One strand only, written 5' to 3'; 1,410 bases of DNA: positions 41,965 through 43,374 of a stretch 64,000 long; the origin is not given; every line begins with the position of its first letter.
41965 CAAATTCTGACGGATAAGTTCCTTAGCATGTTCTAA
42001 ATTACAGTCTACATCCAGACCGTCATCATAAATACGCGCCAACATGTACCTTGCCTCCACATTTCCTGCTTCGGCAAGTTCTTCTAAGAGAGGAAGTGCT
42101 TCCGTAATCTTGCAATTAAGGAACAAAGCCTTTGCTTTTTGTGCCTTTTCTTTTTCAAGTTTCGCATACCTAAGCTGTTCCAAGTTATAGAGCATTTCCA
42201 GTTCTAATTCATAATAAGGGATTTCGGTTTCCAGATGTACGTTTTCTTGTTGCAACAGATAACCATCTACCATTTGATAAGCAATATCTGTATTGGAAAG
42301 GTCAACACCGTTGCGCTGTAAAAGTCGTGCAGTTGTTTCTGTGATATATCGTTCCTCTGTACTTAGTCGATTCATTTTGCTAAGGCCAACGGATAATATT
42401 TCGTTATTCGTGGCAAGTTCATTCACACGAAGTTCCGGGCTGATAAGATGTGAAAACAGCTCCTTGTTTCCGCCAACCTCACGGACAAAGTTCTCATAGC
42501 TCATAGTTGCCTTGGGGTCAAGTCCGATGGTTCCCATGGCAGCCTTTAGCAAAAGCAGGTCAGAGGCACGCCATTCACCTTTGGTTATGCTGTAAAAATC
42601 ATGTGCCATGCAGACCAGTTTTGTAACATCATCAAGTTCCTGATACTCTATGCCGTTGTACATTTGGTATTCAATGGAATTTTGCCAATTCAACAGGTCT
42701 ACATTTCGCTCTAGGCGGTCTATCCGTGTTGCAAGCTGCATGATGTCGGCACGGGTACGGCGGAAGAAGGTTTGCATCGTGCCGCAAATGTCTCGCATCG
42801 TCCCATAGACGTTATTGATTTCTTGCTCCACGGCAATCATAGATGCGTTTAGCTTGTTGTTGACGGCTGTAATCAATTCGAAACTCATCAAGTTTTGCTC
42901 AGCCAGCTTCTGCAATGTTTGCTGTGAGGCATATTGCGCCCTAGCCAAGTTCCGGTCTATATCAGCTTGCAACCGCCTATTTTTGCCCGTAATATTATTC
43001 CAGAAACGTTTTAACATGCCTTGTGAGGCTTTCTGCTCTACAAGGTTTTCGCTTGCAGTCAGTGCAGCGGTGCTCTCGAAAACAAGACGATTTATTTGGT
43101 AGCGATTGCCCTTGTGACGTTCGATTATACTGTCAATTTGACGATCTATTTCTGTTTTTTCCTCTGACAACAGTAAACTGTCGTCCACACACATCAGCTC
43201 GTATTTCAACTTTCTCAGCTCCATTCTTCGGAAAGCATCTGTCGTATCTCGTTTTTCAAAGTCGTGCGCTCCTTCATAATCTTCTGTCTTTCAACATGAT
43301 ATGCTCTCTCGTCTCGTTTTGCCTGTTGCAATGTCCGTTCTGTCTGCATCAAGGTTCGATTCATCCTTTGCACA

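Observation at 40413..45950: AT-rich five-gene operon (Zn-ribbon / 220 aa / glycine-zipper membrane protein / coiled-coil + Sel1-repeat protein / 168 aa): candidate uncharacterised defence or abortive-infection-type module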

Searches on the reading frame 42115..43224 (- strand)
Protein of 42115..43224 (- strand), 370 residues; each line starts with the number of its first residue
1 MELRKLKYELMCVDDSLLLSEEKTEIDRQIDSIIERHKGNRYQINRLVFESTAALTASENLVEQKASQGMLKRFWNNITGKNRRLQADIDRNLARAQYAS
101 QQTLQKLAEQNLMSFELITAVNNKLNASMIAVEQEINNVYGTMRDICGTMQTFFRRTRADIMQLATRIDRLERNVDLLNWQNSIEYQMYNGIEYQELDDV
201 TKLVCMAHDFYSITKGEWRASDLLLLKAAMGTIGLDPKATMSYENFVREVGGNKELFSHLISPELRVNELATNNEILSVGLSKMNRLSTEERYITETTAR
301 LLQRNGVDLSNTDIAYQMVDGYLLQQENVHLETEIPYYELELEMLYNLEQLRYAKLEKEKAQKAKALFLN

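Call 19: search_solved_structures(query=window:42115-43224:-, max_evalue=1)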
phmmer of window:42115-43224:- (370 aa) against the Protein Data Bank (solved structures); distinct sequences matched with E-value up to 1: 1.
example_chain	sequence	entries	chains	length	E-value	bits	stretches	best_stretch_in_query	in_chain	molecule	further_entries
9phc_HS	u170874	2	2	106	0.99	12.1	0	112-147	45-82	SDO1-like protein C21C3.19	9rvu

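Call 22: find_homologous_proteins(query=window:42115-43224:-)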
Query window:42115-43224:- (370 aa): 534 proteins with E <= 0.001 among 4806 candidates; the best 120 are listed.
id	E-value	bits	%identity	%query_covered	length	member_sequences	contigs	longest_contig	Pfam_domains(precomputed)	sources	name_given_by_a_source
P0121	2.9e-107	377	52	97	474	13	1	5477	-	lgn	-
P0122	9.7e-106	372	51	97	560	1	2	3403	-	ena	-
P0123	2.8e-104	367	52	94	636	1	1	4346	PF08238.19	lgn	-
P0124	5.2e-104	366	52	94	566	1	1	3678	PF08238.19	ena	-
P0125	5.8e-104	366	52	94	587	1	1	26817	PF08238.19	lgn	-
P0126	1.0e-103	365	52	94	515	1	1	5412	-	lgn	-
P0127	8.9e-103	362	50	100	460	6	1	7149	-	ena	-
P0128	1.2e-102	362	50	100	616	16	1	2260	PF08238.19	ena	-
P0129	1.7e-102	361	51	96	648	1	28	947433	PF08238.19,PF07719.24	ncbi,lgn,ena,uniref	ncbi:tetratricopeptide repeat protein [Blautia sp. JLR.GB0024]|uniref:tetratricopeptide repeat prote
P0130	2.2e-102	361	51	95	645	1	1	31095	PF08238.19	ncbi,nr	ncbi:MAG: tetratricopeptide repeat protein [Clostridium sp.]|nr:tetratricopeptide repeat protein [Cl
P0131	2.4e-102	361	50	100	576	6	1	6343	PF08238.19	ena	-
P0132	5.5e-102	360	51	96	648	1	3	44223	PF08238.19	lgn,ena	-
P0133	5.7e-102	360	51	94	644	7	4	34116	PF08238.19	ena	-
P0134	5.8e-102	360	51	96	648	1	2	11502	PF08238.19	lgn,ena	-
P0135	7.2e-102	359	51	94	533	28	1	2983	PF08238.19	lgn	-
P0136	8.2e-102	359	51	94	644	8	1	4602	PF08238.19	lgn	-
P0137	3.3e-101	357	51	94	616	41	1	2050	PF08238.19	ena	-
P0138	1.4e-100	355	51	94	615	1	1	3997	PF08238.19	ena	-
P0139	3.1e-100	354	52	94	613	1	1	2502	PF08238.19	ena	-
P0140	1.4e-99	352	52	92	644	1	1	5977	PF08238.19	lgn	-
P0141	1.9e-99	351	52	93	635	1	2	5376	PF08238.19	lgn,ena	-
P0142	6.3e-99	350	51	94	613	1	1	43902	PF08238.19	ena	-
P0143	7.1e-99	350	52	92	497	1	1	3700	PF08238.19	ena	-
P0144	4.0e-98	347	50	98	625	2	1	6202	PF08238.19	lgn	-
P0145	1.9e-97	345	49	98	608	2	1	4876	PF08238.19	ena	-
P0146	3.1e-97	344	49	93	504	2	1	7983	PF08238.19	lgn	-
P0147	3.3e-97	344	50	94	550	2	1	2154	PF08238.19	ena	-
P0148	3.6e-97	344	49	95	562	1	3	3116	PF08238.19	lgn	-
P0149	6.4e-97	343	49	95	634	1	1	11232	PF08238.19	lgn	-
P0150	6.5e-97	343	49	95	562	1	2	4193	PF08238.19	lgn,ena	-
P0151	2.4e-95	338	49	95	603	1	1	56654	PF08238.19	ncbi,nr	ncbi:MAG: sel1 repeat family protein [Clostridium sp.]|nr:sel1 repeat family protein [Clostridium sp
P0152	4.9e-95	337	49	96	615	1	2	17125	PF08238.19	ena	-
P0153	9.7e-95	336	50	88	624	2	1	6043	PF13414.13,PF04212.25,PF13176.13,PF13432.13,PF08238.19,PF07719.24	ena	-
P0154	2.6e-94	335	50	93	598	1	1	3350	PF08238.19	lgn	-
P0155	7.2e-94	333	48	93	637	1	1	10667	PF08238.19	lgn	-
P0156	9.7e-94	333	48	97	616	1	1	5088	PF08238.19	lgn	-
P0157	2.1e-93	332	48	95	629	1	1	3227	PF08238.19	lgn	-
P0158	1.7e-92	329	46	98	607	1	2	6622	PF08238.19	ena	-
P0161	3.5e-92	328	46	97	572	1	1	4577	PF08238.19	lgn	-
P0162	1.1e-91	326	46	98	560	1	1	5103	PF08238.19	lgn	-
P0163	1.1e-91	326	48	91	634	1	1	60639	PF08238.19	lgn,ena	-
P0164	1.4e-91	326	46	94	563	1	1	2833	PF08238.19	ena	-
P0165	2.1e-91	325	47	97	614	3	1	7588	PF08238.19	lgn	-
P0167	3.4e-91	324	42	95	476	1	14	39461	PF13431.13,PF13414.13,PF00515.35,PF13181.13,PF07719.24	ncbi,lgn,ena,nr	ncbi:MAG: tetratricopeptide repeat protein [Selenomonadaceae bacterium]|nr:tetratricopeptide repeat 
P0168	4.6e-91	324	47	95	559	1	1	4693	PF08238.19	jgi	jgi:TPR repeat protein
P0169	6.1e-91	323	48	93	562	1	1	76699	PF23310.2,PF08238.19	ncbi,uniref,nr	ncbi:sel1 repeat family protein [Peptacetobacter hominis]|uniref:Sel1 repeat family protein n=1 Tax=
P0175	3.5e-90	321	44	97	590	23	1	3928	PF08238.19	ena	-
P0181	1.3e-89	319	47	92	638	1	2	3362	PF08238.19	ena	-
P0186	1.7e-89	319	47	92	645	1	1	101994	PF13432.13,PF08238.19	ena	-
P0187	1.8e-89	319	46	92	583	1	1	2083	PF08238.19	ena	-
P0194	2.2e-89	318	47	92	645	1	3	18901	PF13432.13,PF08238.19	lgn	-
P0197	2.2e-89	318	47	92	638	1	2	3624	PF08238.19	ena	-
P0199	2.5e-89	318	47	92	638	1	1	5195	PF08238.19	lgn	-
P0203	3.1e-89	318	47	92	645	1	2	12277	PF13432.13,PF08238.19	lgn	-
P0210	3.9e-89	318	46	92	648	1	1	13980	PF08238.19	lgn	-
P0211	4.2e-89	317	47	92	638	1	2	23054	PF08238.19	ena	-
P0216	4.7e-89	317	47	92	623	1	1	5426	PF08238.19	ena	-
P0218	5.2e-89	317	45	94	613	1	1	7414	PF08238.19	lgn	-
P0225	9.0e-89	316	45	98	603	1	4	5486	PF08238.19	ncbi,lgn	-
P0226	1.1e-88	316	46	92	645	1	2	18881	PF13432.13,PF08238.19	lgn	-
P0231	1.4e-88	316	46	92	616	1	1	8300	PF08238.19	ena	-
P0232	1.4e-88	316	46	92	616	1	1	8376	PF08238.19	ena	-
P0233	1.4e-88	316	47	92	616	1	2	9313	PF08238.19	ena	-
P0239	1.7e-88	315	46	92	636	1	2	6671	PF08238.19,PF04733.21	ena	-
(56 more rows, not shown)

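Call 34: predict_structure(alignment_id=A2)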
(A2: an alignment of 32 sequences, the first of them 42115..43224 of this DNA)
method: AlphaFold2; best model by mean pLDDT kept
length: 370 residues; sequences in the alignment: 32
mean_pLDDT: 73.5   pTM: 0.55
mean pLDDT of the five models: 73.5, 73.3, 70.8, 70.0, 66.9
residues with pLDDT >= 90: 118; 70-90: 101; 50-70: 84; < 50: 67
segments of 3 or more residues with pLDDT < 50: 1-13, 67-81, 115-146
pLDDT, mean of each block of 10 residues (from residue 1): 28 55 73 71 63 57 48 47 53 63 66 49 44 37 45 62 76 91 94 96 96 91 95 96 93 88 67 72 87 93 94 91 88 95 91 82 83
secondary structure, 60 per line:
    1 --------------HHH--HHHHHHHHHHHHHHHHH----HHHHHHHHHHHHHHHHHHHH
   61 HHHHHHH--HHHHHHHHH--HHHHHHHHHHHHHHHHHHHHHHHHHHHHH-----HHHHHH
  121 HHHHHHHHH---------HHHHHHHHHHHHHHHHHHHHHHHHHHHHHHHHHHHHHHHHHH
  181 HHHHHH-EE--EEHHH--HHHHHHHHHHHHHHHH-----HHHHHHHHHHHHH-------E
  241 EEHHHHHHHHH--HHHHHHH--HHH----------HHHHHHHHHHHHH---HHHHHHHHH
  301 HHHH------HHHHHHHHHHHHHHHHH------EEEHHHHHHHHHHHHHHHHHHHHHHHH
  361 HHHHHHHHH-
elements in order: H20-36 H41-67 H70-78 H81-109 H115-129 H139-186 H199-214 H220-232 E240-242 H243-251 H254-260 H276-288 H292-304 H311-327 E334-336 H337-369
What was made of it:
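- Checked: Residues 1-186 are long helices of low confidence, and residues 187-370 form a compact helical domain at pLDDT around 90 (call 34).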

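Call 37: fold_search(model_id=the predicted structure, library=pdb)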
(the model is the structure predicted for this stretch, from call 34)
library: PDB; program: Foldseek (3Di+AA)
matches with E <= 10: 100; with E <= 0.001: 0
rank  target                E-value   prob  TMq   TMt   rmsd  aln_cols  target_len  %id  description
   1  6xr2_E                3.6e-01  0.15  0.12  0.17  14.9       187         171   16  Computationally designed right-handed alpha/alpha homotrimeric toroid with 3 repeats per subunit (released 2021-07-14)
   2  3wol_A                1.0e+00  0.06  0.10  0.06  31.7       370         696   15  Crystal structure of the DAP BII dipeptide complex I (released 2014-09-03)
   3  6xr2_D                1.3e+00  0.09  0.12  0.19  14.7       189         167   15  Computationally designed right-handed alpha/alpha homotrimeric toroid with 3 repeats per subunit (released 2021-07-14)
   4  8v2d_A                1.3e+00  0.08  0.12  0.14  27.5       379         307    9  Computational Designed Nanocage O43_129 (released 2024-03-13)
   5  8fbj                  1.3e+00  0.06  0.10  0.12  27.2       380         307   10  Improving the secretion of designed protein assemblies through negative design of cryptic transmembrane domains (released 2023-03-22)
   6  3woq_A                1.3e+00  0.06  0.11  0.07  31.1       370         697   14  Crystal structure of the DAP BII hexapeptide complex III (released 2014-09-03)
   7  6gy7_B                1.3e+00  0.05  0.10  0.11  40.8       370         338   14  Crystal structure of XaxB from Xenorhabdus nematophil (released 2018-07-25)
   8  7ue2_A                1.6e+00  0.10  0.14  0.16  24.1       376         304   12  Crystal structure of designed helical repeat protein RPB_PLP3_R6 bound to PLPx6 peptide (released 2023-03-29)
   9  6w2q                  1.9e+00  0.12  0.15  0.24  15.8       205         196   12  Junction 34, DHR53-DHR4 (released 2020-04-15)
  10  3wok_A                1.9e+00  0.05  0.11  0.07  31.9       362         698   15  Crystal structure of the DAP BII (Space) (released 2014-09-03)
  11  3woi_A                2.5e+00  0.06  0.13  0.08  31.4       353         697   14  Crystal structure of the DAP BII (S657A) (released 2014-09-03)
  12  8e0m_I                2.7e+00  0.08  0.12  0.21  12.2       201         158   15  Homotrimeric variant of tcTRP9, BGL15 (released 2023-04-12)
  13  4mu9_A                2.8e+00  0.06  0.12  0.13  14.9       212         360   10  Crystal structure of a putative glycosylhydrolase (BT_3782) from Bacteroides thetaiotaomicron VPI-5482 at 1.89 A resol (released 2013-10-09)
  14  4mu9_B                3.0e+00  0.06  0.12  0.12  15.0       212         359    9  Crystal structure of a putative glycosylhydrolase (BT_3782) from Bacteroides thetaiotaomicron VPI-5482 at 1.89 A resol (released 2013-10-09)
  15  8pkp_K                3.3e+00  0.02  0.10  0.08  27.9       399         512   12  Cryo-EM structure of the apo Anaphase-promoting complex/cyclosome (APC/C) at 3.2 Angstrom resolution (released 2023-07-19)
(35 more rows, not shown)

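Call 50: find_related_loci(query=A2, collection=viral_contigs, flank=10000)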
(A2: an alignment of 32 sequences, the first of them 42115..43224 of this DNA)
Query A2 (370 aa) in viral_contigs; peptide patterns used: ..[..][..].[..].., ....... (x = any residue, [..] = any of these).
163 stretches matched a pattern; 2 encode a relative of the query (tblastn E <= 1e-3); 2 distinct loci.
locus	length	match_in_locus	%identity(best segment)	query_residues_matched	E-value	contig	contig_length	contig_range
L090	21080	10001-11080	41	3-369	4e-86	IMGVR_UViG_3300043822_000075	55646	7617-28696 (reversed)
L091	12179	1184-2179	46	9-348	2e-94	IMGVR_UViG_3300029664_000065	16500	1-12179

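Call 52: find_related_loci(query=A2, collection=metagenome_contigs, flank=10000)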
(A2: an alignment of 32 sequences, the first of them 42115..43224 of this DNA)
Query A2 (370 aa) in metagenome_contigs; peptide patterns used: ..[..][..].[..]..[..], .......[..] (x = any residue, [..] = any of these).
501 stretches matched a pattern; 226 encode a relative of the query (tblastn E <= 1e-3); the best 80 are kept; 80 distinct loci.
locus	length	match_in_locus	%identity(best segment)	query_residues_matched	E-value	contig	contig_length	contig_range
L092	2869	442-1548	71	2-370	0e+0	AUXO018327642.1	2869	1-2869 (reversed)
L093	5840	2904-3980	61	6-370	1e-146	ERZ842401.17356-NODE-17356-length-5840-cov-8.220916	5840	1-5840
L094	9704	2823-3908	51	4-368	8e-118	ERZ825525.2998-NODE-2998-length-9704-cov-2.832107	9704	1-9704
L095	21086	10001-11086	51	4-368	8e-118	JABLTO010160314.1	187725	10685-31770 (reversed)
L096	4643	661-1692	52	22-368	1e-114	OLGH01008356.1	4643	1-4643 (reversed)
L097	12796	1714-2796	50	5-368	3e-112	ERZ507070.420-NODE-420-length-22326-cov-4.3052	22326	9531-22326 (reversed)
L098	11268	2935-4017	50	5-368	3e-112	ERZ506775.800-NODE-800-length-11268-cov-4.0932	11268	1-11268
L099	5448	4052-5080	51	22-369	3e-112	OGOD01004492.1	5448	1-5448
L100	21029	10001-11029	51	22-369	2e-111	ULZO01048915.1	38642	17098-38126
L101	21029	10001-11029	51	22-369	3e-112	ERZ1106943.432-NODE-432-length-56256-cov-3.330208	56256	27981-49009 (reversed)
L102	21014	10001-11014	51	19-365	6e-109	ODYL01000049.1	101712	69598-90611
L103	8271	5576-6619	50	19-368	1e-108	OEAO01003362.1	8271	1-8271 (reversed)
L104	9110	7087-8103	50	19-366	4e-106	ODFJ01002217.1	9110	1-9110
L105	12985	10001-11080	48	5-369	1e-105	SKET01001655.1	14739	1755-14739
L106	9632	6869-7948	48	5-369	1e-105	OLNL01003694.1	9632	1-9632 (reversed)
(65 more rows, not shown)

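Call 59: search_protein_families(library=pfam, alignment_id=A6, max_evalue=0.00001)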
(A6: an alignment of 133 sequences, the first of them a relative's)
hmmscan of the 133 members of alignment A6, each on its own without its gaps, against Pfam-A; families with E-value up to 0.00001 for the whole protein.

A. member 1, L126:2688-3026:- (112 aa): 2 families
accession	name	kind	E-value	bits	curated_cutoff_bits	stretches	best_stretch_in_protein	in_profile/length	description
PF01381.28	HTH_3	-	1.1e-08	35.4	23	1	13-66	1-54/55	Helix-turn-helix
PF13443.12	HTH_26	-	2.4e-06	28.1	22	1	19-68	8-58/63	Cro/C1-type HTH DNA-binding domain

B. families by the number of members that match (of 133 scanned): 100 families (the first 25 are shown)
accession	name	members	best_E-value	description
PF13280.12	WYL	3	7.1e-11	WYL domain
PF09820.16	AAA-ATPase_like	2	6.1e-49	Predicted AAA-ATPase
PF13635.12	DUF4143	2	1.2e-23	Domain of unknown function (DUF4143)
PF02517.21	Rce1-like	2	8e-20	Type II CAAX prenyl endopeptidase Rce1-like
PF04023.20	FeoA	2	1.4e-19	FeoA domain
PF08011.17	PDDEXK_9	2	3.2e-19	PD-(D/E)XK nuclease superfamily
PF01609.27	DDE_Tnp_1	2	1.5e-12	Transposase DDE domain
PF01434.24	Peptidase_M41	2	5.7e-12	Peptidase family M41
PF01381.28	HTH_3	2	2.2e-10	Helix-turn-helix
PF02371.22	Transposase_20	2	2.3e-08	Transposase IS116/IS110/IS902 family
PF25583.1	WCX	2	5.6e-07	WCX domain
PF00476.26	DNA_pol_A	1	1.1e-148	DNA polymerase family A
PF00128.31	Alpha-amylase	1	3.5e-133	Alpha amylase, catalytic domain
PF00872.24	Transposase_mut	1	6.8e-115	Transposase, Mutator family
PF02896.24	PEP-utilizers_C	1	2.9e-114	PEP-utilising enzyme, PEP-binding domain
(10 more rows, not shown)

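Call 60: search_protein_families(library=padloc, alignment_id=A6, max_evalue=0.00001)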
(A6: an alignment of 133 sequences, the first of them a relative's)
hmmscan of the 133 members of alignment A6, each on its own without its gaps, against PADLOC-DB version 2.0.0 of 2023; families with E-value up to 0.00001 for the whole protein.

A. member 1, L126:2688-3026:- (112 aa): 4 families
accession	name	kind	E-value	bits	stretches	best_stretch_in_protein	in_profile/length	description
PDLC03951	RmrA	-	3.5e-08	30.8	1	12-70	12-70/400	-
PDLC03949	RmrA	-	1.7e-07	28.5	1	12-80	6-73/363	-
PDLC03948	RmrA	-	3.8e-07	27.3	1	11-96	11-92/397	-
PDLC02926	HTH_VI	-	1.2e-06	26.7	1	15-70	8-64/92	-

B. families by the number of members that match (of 133 scanned): 151 families (the first 25 are shown)
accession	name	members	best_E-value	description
PDLC01457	WYL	4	7.3e-20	"CAS-I,CAS-II,CAS-III,CAS-IV,CAS-V,CAS-VI; associated_signaling"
PDLC01652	WYL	3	4.3e-26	"CAS-I,CAS-II,CAS-III,CAS-IV,CAS-V,CAS-VI; associated_signaling"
PDLC04787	PDC-S01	2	1.6e-161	-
PDLC04789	PDC-S01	2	2.2e-40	-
PDLC04791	PDC-S01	2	1.5e-29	-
PDLC04790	PDC-S01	2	1.9e-24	-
PDLC04786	PDC-S01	2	1.7e-18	-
PDLC02196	IetA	2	7.6e-17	-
PDLC04788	PDC-S01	2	1e-12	-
PDLC02926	HTH_VI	2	2.1e-11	-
PDLC01484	WYL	2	1.5e-09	"CAS-I,CAS-II,CAS-III,CAS-IV,CAS-V,CAS-VI; associated_signaling"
PDLC01510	WYL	2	1.5e-09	"CAS-I,CAS-II,CAS-III,CAS-IV,CAS-V,CAS-VI; associated_signaling"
PDLC03949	RmrA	2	1.7e-07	-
PDLC01766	Cas3c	2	7.7e-07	-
PDLC03647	REase_III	1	1.5e-292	Type III restriction enzyme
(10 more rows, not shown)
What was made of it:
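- Some relatives' loci carry a type III restriction enzyme, a retron reverse transcriptase, BnzB and PDC-M09 (call 60).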

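Call 91: search_solved_structures(query=A2, max_evalue=10)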
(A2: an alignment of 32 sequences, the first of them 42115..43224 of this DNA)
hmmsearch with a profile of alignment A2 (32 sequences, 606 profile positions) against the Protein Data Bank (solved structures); distinct sequences matched with E-value up to 10: 61 (the best 60 are shown).
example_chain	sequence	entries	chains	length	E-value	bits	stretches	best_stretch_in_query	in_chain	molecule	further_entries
4bwr_A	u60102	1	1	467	5.4e-78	266.8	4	441-604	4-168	PROTEIN CORRESPONDING TO LOCUS C5321 FROM CFT073 E.COLI STRAIN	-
6ok3_A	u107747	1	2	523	4.2e-68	234.1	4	446-605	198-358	Sel1 repeat protein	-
8sxq_A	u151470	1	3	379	5.7e-52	180.8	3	470-596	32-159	SEL-1 repeat protein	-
9og0_C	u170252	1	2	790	1e-42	150.3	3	437-598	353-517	Protein sel-1 homolog 1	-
8ket_C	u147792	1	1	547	1.5e-42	149.7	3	437-598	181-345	Protein sel-1 homolog 1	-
8kes_D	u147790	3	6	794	1.6e-42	149.6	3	437-597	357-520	Protein sel-1 homolog 1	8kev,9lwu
9uav_C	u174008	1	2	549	1.7e-42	149.6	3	364-568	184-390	Protein sel-1 homolog 1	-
6deh_A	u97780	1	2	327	3.8e-42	148.4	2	447-601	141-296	TPR repeat protein, protein-protein interaction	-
6onw_A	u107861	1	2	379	5e-40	141.4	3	394-594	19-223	Sel1 repeat protein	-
6ork_A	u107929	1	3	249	8.4e-38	134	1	351-596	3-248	Sel1 repeat protein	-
6ur7_A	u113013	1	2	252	8.4e-37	130.7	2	469-598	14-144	Sel1 repeat family protein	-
1ouv_A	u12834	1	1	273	4.9e-27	98.5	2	457-604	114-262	conserved hypothetical secreted protein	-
5b26_A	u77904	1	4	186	3e-22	82.7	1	438-599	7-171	Protein sel-1 homolog 1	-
6orc_A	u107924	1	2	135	2.2e-20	76.5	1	475-604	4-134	Sel1 repeat protein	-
9fqr_Il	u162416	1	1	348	6.9e-19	71.6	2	453-594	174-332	LRP2-binding protein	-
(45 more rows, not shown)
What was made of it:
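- On Sel1-repeat proteins (PF08238): The profile hits solved Sel1 proteins at E down to 5e-78 (call 91).
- Tried and rejected: Foldseek and PDB profile searches for the partner's N-domain found nothing; all hits fall in the Sel1 part (calls 19, 37, 91).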

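Call 97: search_dna_similar(query=window:42115-43224:-, collection=plasmids, mode=protein, max_rows=15)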
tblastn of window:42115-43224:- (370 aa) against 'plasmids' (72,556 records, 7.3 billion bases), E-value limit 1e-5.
Records with a match: 6; places in all: 6; records where one place covers at least 80% of the query: 3.
Best place of each record, by identity: <60% 6.
By first word of the organism name: Bacillus 3; Selenomonas 1; Moraxella 1; Cronobacter 1.
By predicted mobility (MOB-suite, as given by PLSDB): non-mobilizable 6.
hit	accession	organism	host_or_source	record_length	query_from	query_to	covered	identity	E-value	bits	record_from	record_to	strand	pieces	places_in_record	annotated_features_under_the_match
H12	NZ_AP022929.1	Bacillus cereus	-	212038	21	333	85%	34.0%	1e-48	183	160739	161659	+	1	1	hypothetical protein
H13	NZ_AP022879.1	Bacillus cereus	-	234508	21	333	85%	34.0%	1e-48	183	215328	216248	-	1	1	hypothetical protein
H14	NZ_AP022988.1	Bacillus cereus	-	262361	21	333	85%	34.0%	1e-48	183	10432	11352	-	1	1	hypothetical protein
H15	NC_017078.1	Selenomonas ruminantium subsp. lactilytica TAM6421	-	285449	14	250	64%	38.8%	1e-47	180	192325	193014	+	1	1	hypothetical protein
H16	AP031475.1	Moraxella osloensis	-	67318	22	260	65%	26.0%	1e-11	74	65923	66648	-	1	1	none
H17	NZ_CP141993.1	Cronobacter malonaticus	Moschus berezovskii,pure culure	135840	22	210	51%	25.3%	8e-6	56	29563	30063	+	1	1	hypothetical protein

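Call 98: search_dna_similar(query=window:42115-43224:-, collection=phages, mode=protein, max_rows=15)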
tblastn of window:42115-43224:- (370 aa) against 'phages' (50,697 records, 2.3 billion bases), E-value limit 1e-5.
No match.

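Call 99: get_annotated_region(hit=H12, flank=7000)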
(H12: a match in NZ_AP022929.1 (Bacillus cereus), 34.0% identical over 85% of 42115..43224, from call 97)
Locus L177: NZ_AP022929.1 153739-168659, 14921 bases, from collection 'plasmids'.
description: Bacillus cereus strain J2 plasmid pJ2_2, complete sequence
organism: Bacillus cereus (NCBI taxid 1396)
taxonomy: Bacteria; Bacillota; Bacilli; Bacillales; Bacillaceae; Bacillus; Bacillus cereus
host: -; source: -; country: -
typing (MOB-suite, as given by PLSDB): non-mobilizable; replicon rep_cluster_164
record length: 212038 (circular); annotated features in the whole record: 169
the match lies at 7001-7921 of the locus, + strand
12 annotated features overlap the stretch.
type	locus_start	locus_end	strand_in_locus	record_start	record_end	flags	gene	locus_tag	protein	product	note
CDS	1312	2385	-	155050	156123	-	xerS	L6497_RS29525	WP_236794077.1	tyrosine recombinase XerS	GO:0015074 - DNA integration [Evidence IEA]; GO:0006310 - DNA recombination [Evidence IEA]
CDS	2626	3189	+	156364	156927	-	-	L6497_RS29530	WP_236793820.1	hypothetical protein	-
CDS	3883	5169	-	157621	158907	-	-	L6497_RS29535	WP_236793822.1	hypothetical protein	-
CDS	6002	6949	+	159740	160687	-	-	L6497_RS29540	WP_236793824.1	patatin-like phospholipase family protein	GO:0006629 - lipid metabolic process [Evidence IEA]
CDS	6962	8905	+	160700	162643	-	-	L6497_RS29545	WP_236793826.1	hypothetical protein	-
CDS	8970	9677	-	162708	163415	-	-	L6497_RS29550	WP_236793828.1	IS6 family transposase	-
CDS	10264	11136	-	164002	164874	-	cas6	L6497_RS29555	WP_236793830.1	CRISPR system precrRNA processing endoribonuclease RAMP protein Cas6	-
CDS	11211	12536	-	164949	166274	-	-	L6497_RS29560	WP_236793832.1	RAMP superfamily CRISPR-associated protein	-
CDS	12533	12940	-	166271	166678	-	-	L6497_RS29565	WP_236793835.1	hypothetical protein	-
CDS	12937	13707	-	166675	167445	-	-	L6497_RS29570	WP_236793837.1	RAMP superfamily CRISPR-associated protein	-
CDS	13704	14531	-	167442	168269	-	csx7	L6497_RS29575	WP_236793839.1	CRISPR-associated RAMP protein Csx7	GO:0043571 - maintenance of CRISPR repeat elements [Evidence IEA]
CDS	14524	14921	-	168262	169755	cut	-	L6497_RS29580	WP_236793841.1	hypothetical protein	-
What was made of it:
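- On Abortive-infection / anti-phage defence system: Defence genes are present in some loci: a type III restriction enzyme, a retron RT, BnzB, PDC-M09, PDC-S01 and WYL among 133 neighbour clusters (call 60), and CRISPR type III in B. cereus (call 99).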
